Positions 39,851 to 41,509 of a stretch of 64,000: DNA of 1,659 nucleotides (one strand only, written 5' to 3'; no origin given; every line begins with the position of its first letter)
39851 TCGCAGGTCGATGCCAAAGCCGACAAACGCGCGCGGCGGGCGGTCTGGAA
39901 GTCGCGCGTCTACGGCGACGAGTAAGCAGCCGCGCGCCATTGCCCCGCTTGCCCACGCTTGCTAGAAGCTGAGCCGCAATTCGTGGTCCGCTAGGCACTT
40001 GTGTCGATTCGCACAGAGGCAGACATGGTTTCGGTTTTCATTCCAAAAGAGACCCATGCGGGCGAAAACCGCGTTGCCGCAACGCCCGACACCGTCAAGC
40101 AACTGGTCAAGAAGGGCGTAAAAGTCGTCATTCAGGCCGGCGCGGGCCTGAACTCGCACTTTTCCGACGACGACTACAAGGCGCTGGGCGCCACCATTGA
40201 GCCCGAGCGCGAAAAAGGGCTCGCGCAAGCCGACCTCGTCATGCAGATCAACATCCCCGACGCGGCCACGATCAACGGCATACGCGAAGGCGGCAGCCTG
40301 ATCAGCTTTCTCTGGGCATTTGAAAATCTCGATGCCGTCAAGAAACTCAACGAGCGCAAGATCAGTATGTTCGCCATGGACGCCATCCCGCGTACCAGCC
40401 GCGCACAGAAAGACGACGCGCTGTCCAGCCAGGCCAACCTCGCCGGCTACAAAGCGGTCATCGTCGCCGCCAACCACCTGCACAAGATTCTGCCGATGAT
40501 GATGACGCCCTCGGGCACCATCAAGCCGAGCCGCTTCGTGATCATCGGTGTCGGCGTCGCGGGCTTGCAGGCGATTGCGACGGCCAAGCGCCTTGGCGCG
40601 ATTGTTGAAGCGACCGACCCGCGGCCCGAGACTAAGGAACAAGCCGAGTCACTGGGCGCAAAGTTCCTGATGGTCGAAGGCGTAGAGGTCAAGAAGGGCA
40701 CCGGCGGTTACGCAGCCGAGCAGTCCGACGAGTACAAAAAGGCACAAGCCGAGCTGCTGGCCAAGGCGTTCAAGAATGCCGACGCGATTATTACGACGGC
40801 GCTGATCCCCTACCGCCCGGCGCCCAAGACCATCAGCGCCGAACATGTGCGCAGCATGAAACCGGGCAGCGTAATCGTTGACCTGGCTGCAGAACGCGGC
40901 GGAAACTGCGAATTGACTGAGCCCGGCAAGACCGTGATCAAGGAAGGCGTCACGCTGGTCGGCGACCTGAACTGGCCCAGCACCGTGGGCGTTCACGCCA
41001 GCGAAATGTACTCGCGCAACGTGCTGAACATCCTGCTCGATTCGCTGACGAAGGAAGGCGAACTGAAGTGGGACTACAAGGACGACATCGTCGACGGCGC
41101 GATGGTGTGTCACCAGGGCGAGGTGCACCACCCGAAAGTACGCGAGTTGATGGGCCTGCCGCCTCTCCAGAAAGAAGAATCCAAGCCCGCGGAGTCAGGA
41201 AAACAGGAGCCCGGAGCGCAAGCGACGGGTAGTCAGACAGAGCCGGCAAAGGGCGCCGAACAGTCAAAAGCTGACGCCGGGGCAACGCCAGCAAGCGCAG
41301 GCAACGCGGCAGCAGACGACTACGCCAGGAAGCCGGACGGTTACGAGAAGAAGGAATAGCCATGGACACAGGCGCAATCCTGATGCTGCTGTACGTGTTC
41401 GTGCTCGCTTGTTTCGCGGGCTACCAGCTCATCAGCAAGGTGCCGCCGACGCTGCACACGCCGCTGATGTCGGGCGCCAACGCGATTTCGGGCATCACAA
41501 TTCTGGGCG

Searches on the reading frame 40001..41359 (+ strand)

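Call 75: search_protein_families(library=pfam, proteins=[window:40001-41359:+], max_evalue=0.001)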
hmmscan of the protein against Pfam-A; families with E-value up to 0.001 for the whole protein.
window:40001-41359:+ (452 aa): 3 families
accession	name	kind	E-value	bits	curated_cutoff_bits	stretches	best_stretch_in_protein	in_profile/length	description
PF01262.27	AlaDh_PNT_C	-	1.2e-62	211.6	23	1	152-377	1-213/214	Alanine dehydrogenase/PNT, C-terminal domain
PF05222.21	AlaDh_PNT_N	-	6.8e-44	149.8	30.4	1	14-148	2-136/136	Alanine dehydrogenase/PNT, N-terminal domain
PF02826.25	2-Hacid_dh_C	-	2.5e-06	27.4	25.1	0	173-223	33-83/178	D-isomer specific 2-hydroxyacid dehydrogenase, NAD binding domain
